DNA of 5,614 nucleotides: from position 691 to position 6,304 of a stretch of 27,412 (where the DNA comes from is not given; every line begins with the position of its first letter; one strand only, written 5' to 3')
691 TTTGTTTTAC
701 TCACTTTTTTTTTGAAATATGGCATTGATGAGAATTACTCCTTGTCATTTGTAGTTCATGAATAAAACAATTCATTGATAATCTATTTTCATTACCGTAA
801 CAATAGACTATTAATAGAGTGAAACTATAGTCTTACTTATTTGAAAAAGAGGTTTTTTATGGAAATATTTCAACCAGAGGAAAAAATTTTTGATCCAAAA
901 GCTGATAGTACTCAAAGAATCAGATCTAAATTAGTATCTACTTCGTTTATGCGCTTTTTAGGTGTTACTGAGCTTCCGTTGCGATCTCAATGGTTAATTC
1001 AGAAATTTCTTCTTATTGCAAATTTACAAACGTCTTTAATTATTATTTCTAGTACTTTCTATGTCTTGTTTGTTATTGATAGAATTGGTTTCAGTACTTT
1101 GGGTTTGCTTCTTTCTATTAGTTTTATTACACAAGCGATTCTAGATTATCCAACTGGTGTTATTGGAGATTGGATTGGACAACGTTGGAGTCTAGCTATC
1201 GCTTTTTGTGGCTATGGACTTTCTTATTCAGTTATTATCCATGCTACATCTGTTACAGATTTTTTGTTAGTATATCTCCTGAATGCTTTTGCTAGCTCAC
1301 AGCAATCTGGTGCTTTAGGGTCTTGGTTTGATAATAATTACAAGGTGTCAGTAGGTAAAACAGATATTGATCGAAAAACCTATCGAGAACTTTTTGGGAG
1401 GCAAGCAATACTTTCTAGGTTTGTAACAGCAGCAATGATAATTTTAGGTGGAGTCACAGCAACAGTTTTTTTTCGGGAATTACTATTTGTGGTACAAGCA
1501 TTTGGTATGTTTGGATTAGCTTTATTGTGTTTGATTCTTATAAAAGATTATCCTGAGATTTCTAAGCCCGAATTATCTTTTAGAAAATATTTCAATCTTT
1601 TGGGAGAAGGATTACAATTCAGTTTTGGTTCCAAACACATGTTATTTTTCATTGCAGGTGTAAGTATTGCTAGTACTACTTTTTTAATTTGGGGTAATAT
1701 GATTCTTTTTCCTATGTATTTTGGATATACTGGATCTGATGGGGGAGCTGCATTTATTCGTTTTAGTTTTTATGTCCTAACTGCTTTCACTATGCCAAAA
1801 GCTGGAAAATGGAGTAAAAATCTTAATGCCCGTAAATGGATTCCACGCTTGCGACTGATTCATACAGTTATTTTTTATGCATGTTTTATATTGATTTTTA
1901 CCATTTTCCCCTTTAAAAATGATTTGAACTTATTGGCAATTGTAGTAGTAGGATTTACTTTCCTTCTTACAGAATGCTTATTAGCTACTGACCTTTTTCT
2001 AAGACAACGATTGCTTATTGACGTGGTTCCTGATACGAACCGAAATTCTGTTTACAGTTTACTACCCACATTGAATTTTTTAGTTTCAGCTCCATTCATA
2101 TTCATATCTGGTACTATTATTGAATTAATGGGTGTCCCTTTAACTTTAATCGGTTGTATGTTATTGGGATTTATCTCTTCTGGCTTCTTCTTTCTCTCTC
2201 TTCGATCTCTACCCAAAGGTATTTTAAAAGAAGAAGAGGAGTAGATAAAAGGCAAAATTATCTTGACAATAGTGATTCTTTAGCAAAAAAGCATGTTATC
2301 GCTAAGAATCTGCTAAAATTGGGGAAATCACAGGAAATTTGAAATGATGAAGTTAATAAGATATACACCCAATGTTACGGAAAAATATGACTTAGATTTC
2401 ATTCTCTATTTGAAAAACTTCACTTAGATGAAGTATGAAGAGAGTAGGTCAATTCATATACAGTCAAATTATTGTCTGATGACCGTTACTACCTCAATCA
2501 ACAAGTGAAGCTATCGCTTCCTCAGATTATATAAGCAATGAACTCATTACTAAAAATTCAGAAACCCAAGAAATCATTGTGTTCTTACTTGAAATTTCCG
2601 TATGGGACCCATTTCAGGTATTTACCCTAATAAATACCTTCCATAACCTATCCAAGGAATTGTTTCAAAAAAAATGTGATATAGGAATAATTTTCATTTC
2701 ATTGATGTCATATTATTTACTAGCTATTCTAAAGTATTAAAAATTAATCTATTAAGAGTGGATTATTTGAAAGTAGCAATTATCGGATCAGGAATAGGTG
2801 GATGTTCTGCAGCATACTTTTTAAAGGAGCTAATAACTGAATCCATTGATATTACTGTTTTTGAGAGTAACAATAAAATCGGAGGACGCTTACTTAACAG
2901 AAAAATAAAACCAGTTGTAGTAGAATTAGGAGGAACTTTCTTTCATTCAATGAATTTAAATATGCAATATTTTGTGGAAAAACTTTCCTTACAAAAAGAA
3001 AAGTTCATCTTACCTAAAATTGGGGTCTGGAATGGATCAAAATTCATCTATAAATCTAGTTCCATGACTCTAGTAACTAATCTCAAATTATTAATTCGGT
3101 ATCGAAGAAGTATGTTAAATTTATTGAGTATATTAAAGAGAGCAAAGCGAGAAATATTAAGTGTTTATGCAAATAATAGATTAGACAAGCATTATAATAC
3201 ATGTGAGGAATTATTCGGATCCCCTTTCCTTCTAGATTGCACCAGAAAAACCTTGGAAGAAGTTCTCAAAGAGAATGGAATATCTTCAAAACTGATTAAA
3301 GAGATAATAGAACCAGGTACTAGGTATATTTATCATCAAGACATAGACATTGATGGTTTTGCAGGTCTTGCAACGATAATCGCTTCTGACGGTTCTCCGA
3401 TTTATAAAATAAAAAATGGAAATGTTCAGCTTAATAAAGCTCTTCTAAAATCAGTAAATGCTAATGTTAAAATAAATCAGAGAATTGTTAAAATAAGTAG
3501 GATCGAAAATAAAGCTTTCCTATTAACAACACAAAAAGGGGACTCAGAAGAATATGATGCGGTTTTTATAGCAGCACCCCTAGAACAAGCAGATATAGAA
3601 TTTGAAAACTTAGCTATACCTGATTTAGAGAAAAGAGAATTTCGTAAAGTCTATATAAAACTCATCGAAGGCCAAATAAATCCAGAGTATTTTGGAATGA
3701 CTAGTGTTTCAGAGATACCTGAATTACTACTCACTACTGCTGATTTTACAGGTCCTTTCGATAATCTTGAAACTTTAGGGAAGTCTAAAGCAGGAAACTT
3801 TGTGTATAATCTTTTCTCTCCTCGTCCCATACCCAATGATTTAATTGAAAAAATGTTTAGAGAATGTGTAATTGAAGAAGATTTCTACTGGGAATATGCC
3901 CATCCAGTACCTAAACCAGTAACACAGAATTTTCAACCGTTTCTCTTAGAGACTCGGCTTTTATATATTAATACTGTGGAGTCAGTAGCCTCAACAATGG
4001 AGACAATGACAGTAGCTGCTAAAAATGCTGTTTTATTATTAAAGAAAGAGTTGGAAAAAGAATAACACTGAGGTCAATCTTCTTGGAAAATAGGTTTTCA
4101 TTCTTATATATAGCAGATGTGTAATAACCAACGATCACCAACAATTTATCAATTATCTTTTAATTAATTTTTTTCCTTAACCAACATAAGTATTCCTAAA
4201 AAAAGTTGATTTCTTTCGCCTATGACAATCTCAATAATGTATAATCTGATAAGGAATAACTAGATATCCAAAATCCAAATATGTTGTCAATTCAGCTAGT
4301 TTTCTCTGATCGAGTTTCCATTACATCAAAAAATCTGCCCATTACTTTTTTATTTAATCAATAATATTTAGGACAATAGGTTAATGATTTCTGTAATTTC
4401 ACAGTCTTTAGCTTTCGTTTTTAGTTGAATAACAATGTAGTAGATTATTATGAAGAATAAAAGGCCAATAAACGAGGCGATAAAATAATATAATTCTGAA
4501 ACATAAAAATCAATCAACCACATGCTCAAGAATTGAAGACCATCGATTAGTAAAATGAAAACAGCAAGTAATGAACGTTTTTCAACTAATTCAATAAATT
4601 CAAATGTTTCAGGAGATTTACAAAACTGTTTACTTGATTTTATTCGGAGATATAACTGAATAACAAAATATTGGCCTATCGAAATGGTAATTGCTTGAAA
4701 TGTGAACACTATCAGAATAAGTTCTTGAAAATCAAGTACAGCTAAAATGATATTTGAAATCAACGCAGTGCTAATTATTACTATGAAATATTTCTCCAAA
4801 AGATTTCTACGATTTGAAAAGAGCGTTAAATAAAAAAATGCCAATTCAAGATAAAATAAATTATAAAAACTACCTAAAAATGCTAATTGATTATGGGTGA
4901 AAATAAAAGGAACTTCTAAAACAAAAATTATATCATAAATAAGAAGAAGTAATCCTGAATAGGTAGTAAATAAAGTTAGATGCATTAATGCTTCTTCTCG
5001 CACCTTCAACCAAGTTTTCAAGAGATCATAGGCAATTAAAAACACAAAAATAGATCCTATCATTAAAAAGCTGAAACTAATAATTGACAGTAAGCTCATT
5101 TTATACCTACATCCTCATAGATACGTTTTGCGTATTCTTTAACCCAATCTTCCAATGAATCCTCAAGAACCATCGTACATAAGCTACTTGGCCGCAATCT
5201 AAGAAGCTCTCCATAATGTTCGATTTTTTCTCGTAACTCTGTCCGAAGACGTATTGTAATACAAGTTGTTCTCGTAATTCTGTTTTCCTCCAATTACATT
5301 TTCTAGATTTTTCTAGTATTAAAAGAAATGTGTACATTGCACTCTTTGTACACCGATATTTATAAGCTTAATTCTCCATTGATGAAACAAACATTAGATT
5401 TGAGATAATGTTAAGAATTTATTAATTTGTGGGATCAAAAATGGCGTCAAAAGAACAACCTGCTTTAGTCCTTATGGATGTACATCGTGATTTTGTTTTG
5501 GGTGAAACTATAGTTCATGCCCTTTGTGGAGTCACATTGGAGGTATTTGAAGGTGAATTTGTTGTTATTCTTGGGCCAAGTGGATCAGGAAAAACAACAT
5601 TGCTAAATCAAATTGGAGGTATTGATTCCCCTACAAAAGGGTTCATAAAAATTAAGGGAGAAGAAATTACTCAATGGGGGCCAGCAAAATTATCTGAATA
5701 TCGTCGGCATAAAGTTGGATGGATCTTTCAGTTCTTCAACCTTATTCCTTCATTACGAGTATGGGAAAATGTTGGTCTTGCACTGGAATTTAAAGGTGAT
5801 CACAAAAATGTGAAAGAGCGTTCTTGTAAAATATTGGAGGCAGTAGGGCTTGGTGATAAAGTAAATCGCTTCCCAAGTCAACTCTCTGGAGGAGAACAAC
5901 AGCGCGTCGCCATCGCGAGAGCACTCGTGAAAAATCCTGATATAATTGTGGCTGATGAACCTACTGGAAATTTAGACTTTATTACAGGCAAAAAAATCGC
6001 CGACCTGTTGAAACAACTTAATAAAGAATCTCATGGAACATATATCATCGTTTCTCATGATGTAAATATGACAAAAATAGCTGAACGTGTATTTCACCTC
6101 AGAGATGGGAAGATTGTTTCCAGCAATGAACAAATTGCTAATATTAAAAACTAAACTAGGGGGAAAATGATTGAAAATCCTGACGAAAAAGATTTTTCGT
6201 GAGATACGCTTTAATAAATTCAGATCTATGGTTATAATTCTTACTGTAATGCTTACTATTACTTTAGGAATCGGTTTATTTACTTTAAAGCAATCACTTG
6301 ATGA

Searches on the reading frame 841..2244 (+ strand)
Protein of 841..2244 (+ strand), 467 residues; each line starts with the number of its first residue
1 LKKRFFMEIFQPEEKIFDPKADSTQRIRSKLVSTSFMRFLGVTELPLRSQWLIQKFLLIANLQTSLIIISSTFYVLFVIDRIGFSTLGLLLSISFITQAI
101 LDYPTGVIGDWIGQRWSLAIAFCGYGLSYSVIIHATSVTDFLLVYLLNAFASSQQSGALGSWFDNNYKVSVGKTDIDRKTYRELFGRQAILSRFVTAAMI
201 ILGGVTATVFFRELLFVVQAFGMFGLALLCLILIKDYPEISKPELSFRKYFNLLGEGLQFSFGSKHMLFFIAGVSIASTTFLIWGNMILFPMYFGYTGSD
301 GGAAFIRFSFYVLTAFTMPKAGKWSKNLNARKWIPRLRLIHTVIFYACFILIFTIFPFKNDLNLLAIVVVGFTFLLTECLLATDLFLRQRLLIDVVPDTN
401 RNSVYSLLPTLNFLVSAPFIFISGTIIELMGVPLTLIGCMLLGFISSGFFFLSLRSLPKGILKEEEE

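Call 10: search_protein_families(library=pfam, proteins=[window:841-2244:+], max_evalue=0.001)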
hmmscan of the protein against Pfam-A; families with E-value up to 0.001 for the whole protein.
window:841-2244:+ (467 aa): 1 family
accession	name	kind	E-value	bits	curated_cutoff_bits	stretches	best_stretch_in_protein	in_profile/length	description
PF07690.21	MFS_1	-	1.2e-08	34.7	33.4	1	77-382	22-316/347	Major Facilitator Superfamily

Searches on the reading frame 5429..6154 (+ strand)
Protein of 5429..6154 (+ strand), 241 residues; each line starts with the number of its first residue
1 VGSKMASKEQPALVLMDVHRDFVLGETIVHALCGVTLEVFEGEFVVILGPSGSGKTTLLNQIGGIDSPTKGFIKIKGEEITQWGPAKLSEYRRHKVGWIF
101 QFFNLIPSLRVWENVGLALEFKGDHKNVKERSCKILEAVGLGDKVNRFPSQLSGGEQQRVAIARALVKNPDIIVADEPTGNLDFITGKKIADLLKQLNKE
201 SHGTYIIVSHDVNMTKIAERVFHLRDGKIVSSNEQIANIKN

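Call 10: search_protein_families(library=pfam, proteins=[window:5429-6154:+], max_evalue=0.001)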
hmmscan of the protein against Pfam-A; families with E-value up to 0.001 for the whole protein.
window:5429-6154:+ (241 aa): 5 families
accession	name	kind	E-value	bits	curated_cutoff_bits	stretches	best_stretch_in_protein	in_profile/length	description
PF00005.33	ABC_tran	-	5.8e-36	124.6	25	1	34-179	3-136/137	ABC transporter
PF02463.25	SMC_N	-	1.2e-08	35.1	40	1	149-224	134-211/220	RecF/RecN/SMC N terminal domain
PF25199.1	nSTAND_NTPase5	-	3.3e-05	24.2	34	0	41-62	40-61/145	Novel STAND NTPase 5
PF13191.12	AAA_16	-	0.00036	21.5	32.6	1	38-80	18-63/167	AAA ATPase domain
PF13304.12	AAA_21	-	0.00064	20.3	27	0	44-63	1-20/304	AAA domain, putative AbiEii toxin, Type IV TA system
